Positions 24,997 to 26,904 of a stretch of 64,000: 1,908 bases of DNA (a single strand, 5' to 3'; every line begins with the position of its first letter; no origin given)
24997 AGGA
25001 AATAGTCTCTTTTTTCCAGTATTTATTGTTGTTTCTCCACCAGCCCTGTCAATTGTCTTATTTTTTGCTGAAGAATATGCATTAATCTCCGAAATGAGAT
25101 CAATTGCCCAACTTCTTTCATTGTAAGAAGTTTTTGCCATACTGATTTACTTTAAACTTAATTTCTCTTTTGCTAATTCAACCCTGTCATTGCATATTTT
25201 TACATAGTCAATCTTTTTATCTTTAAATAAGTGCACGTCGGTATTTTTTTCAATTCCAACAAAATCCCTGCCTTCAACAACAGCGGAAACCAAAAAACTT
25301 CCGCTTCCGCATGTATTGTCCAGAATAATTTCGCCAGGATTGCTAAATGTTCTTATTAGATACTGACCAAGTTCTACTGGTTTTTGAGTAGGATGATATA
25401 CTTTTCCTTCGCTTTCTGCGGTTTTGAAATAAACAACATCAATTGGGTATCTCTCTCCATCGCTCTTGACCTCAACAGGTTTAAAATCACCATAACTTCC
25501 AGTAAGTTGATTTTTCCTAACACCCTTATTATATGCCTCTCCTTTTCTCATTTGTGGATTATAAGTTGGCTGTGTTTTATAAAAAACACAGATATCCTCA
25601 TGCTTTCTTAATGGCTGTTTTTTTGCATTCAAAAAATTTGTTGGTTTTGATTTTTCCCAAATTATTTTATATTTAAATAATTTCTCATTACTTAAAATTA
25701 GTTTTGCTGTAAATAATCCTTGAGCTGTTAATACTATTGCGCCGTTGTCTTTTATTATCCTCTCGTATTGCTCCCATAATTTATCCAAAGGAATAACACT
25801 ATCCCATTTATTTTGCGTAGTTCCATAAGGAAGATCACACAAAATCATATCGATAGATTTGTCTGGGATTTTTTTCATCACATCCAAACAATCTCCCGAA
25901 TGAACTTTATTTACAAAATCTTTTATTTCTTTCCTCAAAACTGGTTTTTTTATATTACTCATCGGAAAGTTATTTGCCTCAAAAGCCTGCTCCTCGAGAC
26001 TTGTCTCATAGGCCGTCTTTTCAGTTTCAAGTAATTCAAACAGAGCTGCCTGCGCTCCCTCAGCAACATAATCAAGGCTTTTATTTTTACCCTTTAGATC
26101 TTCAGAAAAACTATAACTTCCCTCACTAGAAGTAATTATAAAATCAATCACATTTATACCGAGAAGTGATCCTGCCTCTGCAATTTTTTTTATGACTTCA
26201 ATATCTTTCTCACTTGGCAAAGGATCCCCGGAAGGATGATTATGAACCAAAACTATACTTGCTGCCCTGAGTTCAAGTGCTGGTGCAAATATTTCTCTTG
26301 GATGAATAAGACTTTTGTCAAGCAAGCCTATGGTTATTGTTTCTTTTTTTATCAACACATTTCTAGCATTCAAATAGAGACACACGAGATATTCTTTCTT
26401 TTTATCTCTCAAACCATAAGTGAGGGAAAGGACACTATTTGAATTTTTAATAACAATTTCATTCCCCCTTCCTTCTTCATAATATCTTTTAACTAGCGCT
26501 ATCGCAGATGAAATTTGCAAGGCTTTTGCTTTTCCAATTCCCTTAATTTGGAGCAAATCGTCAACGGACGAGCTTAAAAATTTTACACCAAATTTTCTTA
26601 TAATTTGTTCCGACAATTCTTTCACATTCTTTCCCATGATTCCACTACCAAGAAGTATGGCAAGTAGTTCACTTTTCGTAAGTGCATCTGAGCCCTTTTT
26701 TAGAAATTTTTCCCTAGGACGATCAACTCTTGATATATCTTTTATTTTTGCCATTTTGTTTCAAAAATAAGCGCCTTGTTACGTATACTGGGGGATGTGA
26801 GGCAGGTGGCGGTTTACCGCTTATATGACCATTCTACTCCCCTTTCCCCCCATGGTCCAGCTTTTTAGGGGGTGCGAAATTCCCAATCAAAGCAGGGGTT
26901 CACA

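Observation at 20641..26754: Tightly packed four-gene defence operon: RadC-MTase fusion, MmeI-like Type IIG enzyme, HARE-HTH nuclease, DUF3644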

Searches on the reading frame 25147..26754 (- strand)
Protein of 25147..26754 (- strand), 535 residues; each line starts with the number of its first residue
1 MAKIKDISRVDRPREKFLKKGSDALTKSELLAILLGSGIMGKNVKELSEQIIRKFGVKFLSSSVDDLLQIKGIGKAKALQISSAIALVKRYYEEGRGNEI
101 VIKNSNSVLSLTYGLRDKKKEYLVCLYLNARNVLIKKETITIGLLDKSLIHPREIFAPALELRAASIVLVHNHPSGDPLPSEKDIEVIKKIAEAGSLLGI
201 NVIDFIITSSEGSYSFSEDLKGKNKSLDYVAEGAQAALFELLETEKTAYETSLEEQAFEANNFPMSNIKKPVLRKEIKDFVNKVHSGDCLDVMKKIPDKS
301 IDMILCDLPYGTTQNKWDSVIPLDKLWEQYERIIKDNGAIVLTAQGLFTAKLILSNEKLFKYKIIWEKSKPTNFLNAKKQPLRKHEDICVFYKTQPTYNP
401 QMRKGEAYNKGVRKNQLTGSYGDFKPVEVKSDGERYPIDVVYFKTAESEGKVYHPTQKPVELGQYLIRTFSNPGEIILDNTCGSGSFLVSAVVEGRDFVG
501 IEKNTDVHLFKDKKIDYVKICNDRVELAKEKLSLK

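Call 6: search_protein_families(library=pfam, proteins=[window:25147-26754:-], max_evalue=0.01)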
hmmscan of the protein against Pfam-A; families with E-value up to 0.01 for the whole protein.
window:25147-26754:- (535 aa): 7 families
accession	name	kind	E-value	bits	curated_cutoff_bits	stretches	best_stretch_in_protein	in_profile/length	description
PF04002.20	RadC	-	1.1e-35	122.6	22.1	1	104-218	3-118/121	RadC-like JAB domain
PF01555.25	N6_N4_Mtase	-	5.5e-24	85.8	26.7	1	301-505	1-213/221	DNA methylase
PF20582.4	UPF0758_N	-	2e-21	76.3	27.1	1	4-78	1-76/77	UPF0758 N-terminal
PF01170.24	UPF0020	-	2.6e-05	24.5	22.3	0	295-350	114-172/197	RMKL-like, methyltransferase domain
PF02384.22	N6_Mtase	-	0.0011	18.7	20.4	0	444-491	20-64/311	N-6 DNA Methylase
PF14464.11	Prok-JAB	-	0.0015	18.9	25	1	120-198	32-95/114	Prokaryotic homologs of the JAB domain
PF11599.14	AviRa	-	0.007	16.3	25.7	0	290-343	152-209/232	RRNA methyltransferase AviRa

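Call 7: search_protein_families(library=padloc, proteins=[window:25147-26754:-], max_evalue=0.01)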
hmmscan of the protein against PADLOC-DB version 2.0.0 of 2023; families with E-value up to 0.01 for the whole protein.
window:25147-26754:- (535 aa): 56 families (the best 25 are shown)
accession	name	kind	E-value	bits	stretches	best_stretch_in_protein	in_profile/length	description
PDLC03251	MTase_II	-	2.4e-69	231.8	2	282-404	5-127/282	Type II methyltransferase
PDLC03371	MTase_II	-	2.2e-32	110.6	1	278-515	7-252/260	Type II methyltransferase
PDLC03299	MTase_II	-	3.8e-22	77.2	1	277-528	10-260/296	Type II methyltransferase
PDLC03265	MTase_II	-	1.2e-19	68.9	2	283-374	26-130/333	Type II methyltransferase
PDLC03228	MTase_II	-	1.9e-19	68.4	2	439-510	132-200/227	Type II methyltransferase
PDLC03216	MTase_II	-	1.9e-19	67.9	2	447-524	187-264/364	Type II methyltransferase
PDLC03738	oMTase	-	8.6e-19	65.5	2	329-522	91-272/376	orphan methyltransferase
PDLC03241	MTase_II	-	2.3e-18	64.4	2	433-516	352-434/447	Type II methyltransferase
PDLC03350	MTase_II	-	4.2e-18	63.8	1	262-519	36-299/312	Type II methyltransferase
PDLC03327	MTase_II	-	4.7e-18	63.5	1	286-514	44-283/319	Type II methyltransferase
PDLC03339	MTase_II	-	4.7e-17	59.8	2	447-518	203-274/399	Type II methyltransferase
PDLC03353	MTase_II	-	5.5e-17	60.2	1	280-515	8-250/260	Type II methyltransferase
PDLC03320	MTase_II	-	3.9e-16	57.1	2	447-518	206-277/289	Type II methyltransferase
PDLC03387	MTase_II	-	5.9e-15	53.2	1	362-516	144-276/289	Type II methyltransferase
PDLC03300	MTase_II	-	4.8e-14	50.1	1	430-507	189-268/302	Type II methyltransferase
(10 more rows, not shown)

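Call 8: search_protein_families(library=ncbifam, proteins=[window:25147-26754:-], max_evalue=0.01)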
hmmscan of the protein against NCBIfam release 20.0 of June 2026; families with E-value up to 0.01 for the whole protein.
window:25147-26754:- (535 aa): 7 families
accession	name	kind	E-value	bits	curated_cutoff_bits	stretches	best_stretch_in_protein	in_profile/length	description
NF000642.1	PRK00024.1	equivalog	9.4e-62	208.4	180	1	14-218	1-208/212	RadC family protein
TIGR00608.1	radc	subfamily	5.7e-59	199.5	133.85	1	12-218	1-214/218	RadC family protein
NF010253.0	PRK13699.1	subfamily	1e-18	67.8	244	2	448-519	138-209/226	DNA methyltransferase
NF050803.1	DnaMtaseCcrMCaul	equivalog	5.8e-16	58.3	830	1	281-524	3-256/350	adenine-specific DNA-methyltransferase CcrM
NF008572.0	PRK11524.1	equivalog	6.4e-16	58.3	292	1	276-508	9-249/294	adenine-specific DNA-methyltransferase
TIGR01177.1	TIGR01177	hypoth_equivalog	6.8e-05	22.3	316.55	0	284-344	234-294/330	TIGR01177 family methyltransferase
NF040721.1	Trm14_Arch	equivalog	8.9e-05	21.8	280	0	238-355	230-346/370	tRNA (guanine(6)-N2)-methyltransferase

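Call 28: find_homologous_proteins(query=window:25147-26754:-)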
Query window:25147-26754:- (535 aa): 4990 proteins with E <= 0.001 among 8000 candidates; the best 120 are listed.
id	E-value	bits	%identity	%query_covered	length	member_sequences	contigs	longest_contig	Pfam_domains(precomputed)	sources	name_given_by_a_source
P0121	0.0e+0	1182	100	100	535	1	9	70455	PF04002.21,PF20582.5,PF01555.25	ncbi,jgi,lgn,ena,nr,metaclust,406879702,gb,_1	ncbi:MAG: DNA methylase N-4/N-6 protein [uncultured bacterium]|nr:MAG: DNA methylase N-4/N-6 protein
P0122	2.3e-269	912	75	99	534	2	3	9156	PF04002.21,PF01170.25,PF20582.5,PF01555.25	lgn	-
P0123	3.6e-268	908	76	99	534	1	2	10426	PF04002.21,PF01170.25,PF20582.5,PF01555.25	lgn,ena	-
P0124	8.8e-268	907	74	99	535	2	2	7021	PF04002.21,PF20582.5,PF01555.25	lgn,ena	-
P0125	3.0e-266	902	75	99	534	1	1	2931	PF04002.21,PF01170.25,PF20582.5,PF01555.25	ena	-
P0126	2.0e-264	896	74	100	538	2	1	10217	PF04002.21,PF01170.25,PF20582.5,PF01555.25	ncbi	-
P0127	2.5e-264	896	73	99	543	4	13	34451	PF04002.21,PF01170.25,PF20582.5,PF01555.25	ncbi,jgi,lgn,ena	jgi:DNA repair protein RadC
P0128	3.3e-264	895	74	99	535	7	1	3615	PF04002.21,PF01170.25,PF20582.5,PF01555.25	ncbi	-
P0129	4.8e-264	895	74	100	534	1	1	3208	PF04002.21,PF01170.25,PF20582.5,PF01555.25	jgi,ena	-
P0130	5.3e-264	895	72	99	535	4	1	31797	PF04002.21,PF01170.25,PF20582.5,PF01555.25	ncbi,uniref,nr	ncbi:hypothetical protein COY14_03640 [Candidatus Roizmanbacteria bacterium CG_4_10_14_0_2_um_filter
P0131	4.2e-263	892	74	99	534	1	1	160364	PF04002.21,PF01170.25,PF20582.5,PF01555.25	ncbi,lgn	-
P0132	1.2e-258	877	71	99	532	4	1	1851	PF04002.21,PF20582.5,PF01555.25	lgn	-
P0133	3.4e-257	872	72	99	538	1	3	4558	PF04002.21,PF01170.25,PF20582.5,PF01555.25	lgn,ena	-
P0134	2.7e-256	869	71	99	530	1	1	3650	PF04002.21,PF01170.25,PF20582.5,PF01555.25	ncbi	-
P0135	4.8e-251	852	72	99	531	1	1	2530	PF04002.21,PF20582.5,PF01555.25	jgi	jgi:DNA repair protein RadC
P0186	2.2e-133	464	77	48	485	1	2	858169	PF00717.29,PF01170.25,PF01726.23,PF01555.25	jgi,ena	-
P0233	1.0e-131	458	74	48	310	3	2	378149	PF13847.13,PF01170.25,PF01555.25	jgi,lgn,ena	jgi:site-specific DNA-methyltransferase (adenine-specific)/modification methylase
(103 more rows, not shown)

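Call 29: find_encoding_contigs(protein=P0131, flank=8000, max_places=2)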
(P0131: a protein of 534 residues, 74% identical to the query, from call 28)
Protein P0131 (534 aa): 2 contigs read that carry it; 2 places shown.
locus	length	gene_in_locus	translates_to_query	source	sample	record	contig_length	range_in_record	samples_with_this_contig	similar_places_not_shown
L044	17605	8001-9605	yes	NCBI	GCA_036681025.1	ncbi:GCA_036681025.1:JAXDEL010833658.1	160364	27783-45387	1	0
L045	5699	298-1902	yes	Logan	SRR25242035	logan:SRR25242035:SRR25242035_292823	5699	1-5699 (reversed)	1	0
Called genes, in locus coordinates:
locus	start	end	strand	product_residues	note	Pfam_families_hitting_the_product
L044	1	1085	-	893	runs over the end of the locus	PF00133:tRNA-synt_1, PF09334:tRNA-synt_1g (faint), PF00133:tRNA-synt_1, PF08264:Anticodon_1, PF10458:Val_tRNA-synt_C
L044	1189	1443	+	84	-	-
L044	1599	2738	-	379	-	PF00814:TsaD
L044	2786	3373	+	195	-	PF04542:Sigma70_r2, PF08281:Sigma70_r4_2, PF04545:Sigma70_r4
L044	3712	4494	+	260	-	PF01555:N6_N4_Mtase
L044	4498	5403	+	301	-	-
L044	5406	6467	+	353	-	PF02086:MethyltransfD12, PF03602:Cons_hypoth95 (faint)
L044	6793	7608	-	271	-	PF04402:SIMPL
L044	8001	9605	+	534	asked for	PF20582:UPF0758_N, PF04002:RadC, PF01170:UPF0020 (faint), PF01555:N6_N4_Mtase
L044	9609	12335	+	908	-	PF02384:N6_Mtase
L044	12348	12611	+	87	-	-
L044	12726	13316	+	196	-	PF01555:N6_N4_Mtase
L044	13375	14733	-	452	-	PF00772:DnaB, PF03796:DnaB_C, PF13481:AAA_25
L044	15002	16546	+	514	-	PF00570:HRDC, PF13742:tRNA_anti_2, PF02601:Exonuc_VII_L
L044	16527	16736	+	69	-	PF02609:Exonuc_VII_S (weak)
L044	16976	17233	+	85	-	PF00076:RRM_1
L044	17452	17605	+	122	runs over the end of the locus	-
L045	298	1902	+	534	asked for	PF20582:UPF0758_N, PF04002:RadC, PF01170:UPF0020 (faint), PF01555:N6_N4_Mtase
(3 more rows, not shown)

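Call 30: find_encoding_contigs(protein=P0130, flank=8000, max_places=2)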
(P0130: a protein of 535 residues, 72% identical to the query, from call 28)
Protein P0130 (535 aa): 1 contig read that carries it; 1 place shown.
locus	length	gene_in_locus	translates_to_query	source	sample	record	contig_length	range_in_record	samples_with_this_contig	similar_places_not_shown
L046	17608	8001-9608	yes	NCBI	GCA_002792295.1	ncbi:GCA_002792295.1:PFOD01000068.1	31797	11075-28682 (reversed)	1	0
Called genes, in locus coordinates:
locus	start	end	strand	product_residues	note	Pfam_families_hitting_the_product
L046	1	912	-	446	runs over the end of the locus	PF00464:SHMT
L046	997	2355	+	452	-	PF08245:Mur_ligase_M, PF02875:Mur_ligase_C, PF27239:FOL3_C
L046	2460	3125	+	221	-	PF02592:Vut_1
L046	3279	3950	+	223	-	PF01872:RibD_C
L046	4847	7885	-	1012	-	PF00580:UvrD-helicase, PF13245:AAA_19, PF10926:DUF2800 (faint), PF13361:UvrD_C, PF13538:UvrD_C_2 (faint), PF12705:PDDEXK_1, PF01930:Cas_Cas4 (weak)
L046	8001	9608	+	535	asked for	PF20582:UPF0758_N, PF04002:RadC, PF01170:UPF0020 (faint), PF01555:N6_N4_Mtase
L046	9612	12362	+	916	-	PF02384:N6_Mtase, PF07669:Eco57I (weak)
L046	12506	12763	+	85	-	PF11950:DUF3467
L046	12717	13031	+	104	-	PF04255:DUF433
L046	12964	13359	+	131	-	-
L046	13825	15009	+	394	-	PF00009:GTP_EFTU, PF03144:GTP_EFTU_D2, PF03143:GTP_EFTU_D3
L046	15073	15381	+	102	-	PF00338:Ribosomal_S10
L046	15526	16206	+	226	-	PF00297:Ribosomal_L3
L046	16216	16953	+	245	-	PF00573:Ribosomal_L4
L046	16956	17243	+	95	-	PF00276:Ribosomal_L23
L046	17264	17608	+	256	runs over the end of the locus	PF00181:Ribosomal_L2_N, PF03947:Ribosomal_L2_C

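Call 31: find_encoding_contigs(protein=P0127, flank=8000, max_places=4)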
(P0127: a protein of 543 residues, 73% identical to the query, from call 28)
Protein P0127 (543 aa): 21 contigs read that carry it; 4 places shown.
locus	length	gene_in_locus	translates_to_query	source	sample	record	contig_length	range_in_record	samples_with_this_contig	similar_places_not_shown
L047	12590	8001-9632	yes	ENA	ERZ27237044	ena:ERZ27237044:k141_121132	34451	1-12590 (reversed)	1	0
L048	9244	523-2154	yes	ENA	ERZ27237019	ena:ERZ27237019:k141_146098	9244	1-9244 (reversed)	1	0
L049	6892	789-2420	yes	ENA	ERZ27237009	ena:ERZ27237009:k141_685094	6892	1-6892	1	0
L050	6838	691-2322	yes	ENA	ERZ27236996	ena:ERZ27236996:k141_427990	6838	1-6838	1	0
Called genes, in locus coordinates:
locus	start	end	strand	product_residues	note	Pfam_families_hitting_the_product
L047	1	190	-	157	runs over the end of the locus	-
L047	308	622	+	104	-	PF00011:HSP20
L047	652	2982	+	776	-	PF02861:Clp_N, PF13191:AAA_16, PF00004:AAA, PF17871:AAA_lid_9, PF00004:AAA, PF07724:AAA_2, PF07728:AAA_5 (weak), PF10431:ClpB_D2-small, +9 more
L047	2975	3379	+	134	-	PF08899:DUF1844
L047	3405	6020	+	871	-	PF02861:Clp_N, PF23569:NBD_SMAX1, PF00004:AAA, PF17871:AAA_lid_9, PF00004:AAA, PF07724:AAA_2, PF07728:AAA_5, PF10431:ClpB_D2-small, +10 more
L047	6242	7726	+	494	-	PF00089:Trypsin, PF13365:Trypsin_2, PF00595:PDZ, PF13180:PDZ_2, PF17820:PDZ_6, PF00595:PDZ (weak), PF13180:PDZ_2 (weak)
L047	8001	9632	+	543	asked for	PF20582:UPF0758_N, PF04002:RadC, PF01170:UPF0020 (faint), PF01555:N6_N4_Mtase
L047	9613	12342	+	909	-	PF02384:N6_Mtase, PF07669:Eco57I (weak)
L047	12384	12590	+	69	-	?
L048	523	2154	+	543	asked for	PF20582:UPF0758_N, PF04002:RadC, PF01170:UPF0020 (faint), PF01555:N6_N4_Mtase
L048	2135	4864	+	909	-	PF02384:N6_Mtase, PF07669:Eco57I (weak)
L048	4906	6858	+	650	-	PF00009:GTP_EFTU, PF03144:GTP_EFTU_D2 (weak), PF09107:WHD_3rd_SelB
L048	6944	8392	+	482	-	PF20695:UbiD_N, PF01977:UbiD, PF20696:UbiD_C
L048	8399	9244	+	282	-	?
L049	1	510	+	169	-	?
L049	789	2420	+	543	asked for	PF20582:UPF0758_N, PF04002:RadC, PF01170:UPF0020 (faint), PF01555:N6_N4_Mtase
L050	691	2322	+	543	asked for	PF20582:UPF0758_N, PF04002:RadC, PF01170:UPF0020 (faint), PF01555:N6_N4_Mtase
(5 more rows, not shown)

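Call 34: find_encoding_contigs(protein=P0186, flank=7000, max_places=2)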
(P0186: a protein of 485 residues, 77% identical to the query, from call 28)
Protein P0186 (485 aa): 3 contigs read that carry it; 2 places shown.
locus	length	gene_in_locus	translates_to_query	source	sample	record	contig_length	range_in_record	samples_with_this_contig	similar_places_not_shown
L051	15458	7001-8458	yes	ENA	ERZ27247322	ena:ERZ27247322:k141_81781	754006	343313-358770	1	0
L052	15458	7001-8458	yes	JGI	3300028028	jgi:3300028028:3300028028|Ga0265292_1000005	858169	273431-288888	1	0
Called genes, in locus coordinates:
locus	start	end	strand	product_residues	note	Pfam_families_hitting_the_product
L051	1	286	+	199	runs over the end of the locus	-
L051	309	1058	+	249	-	PF13489:Methyltransf_23, PF01209:Ubie_methyltran, PF05891:Methyltransf_PK (weak), PF13847:Methyltransf_31, PF08241:Methyltransf_11, PF08242:Methyltransf_12, PF13649:Methyltransf_25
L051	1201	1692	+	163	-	-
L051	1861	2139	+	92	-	-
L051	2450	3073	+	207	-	-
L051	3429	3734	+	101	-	-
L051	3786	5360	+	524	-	-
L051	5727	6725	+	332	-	PF13310:Virulence_RhuM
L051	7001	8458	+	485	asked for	PF01726:LexA_DNA_bind, PF00717:Peptidase_S24, PF01170:UPF0020 (faint), PF01555:N6_N4_Mtase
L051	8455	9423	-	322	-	-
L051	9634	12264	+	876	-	PF02811:PHP, PF13304:AAA_21 (weak)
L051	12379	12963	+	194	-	-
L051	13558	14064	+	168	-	-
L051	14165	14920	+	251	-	PF12705:PDDEXK_1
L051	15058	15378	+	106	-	-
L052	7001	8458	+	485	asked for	PF01726:LexA_DNA_bind, PF00717:Peptidase_S24, PF01170:UPF0020 (faint), PF01555:N6_N4_Mtase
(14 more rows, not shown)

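Call 35: find_encoding_contigs(protein=P0233, flank=7000, max_places=2)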
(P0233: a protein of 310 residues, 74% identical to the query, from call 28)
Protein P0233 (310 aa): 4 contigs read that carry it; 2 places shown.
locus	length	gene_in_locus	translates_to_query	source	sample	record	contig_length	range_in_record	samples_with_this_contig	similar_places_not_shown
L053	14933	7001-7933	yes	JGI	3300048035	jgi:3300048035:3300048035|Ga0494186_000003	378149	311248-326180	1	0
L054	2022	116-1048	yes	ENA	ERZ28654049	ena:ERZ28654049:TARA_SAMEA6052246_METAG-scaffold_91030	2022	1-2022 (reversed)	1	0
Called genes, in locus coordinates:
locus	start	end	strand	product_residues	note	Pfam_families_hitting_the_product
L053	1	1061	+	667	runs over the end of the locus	PF00270:DEAD (faint), PF04851:ResIII, PF17757:UvrB_inter, PF27431:UvrB_3rd, PF00271:Helicase_C, PF12344:UvrB, PF02151:UVR (weak)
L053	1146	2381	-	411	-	PF08442:ATP-grasp_2, PF13549:ATP-grasp_5, PF24948:Citrate_synth_N, PF00549:Ligase_CoA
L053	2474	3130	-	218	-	-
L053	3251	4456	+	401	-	PF00278:Orn_DAP_Arg_deC, PF02784:Orn_Arg_deC_N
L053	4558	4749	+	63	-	PF00313:CSD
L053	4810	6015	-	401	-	PF05222:AlaDh_PNT_N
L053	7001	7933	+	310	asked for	PF01170:UPF0020 (faint), PF13847:Methyltransf_31 (faint), PF01555:N6_N4_Mtase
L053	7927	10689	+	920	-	PF02384:N6_Mtase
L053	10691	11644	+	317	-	-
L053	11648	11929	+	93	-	PF18755:RAMA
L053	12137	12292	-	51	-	-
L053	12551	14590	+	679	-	PF03235:GmrSD_N, PF07510:GmrSD_C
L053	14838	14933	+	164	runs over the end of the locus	-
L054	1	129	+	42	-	?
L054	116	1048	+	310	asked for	PF01170:UPF0020 (faint), PF13847:Methyltransf_31 (faint), PF01555:N6_N4_Mtase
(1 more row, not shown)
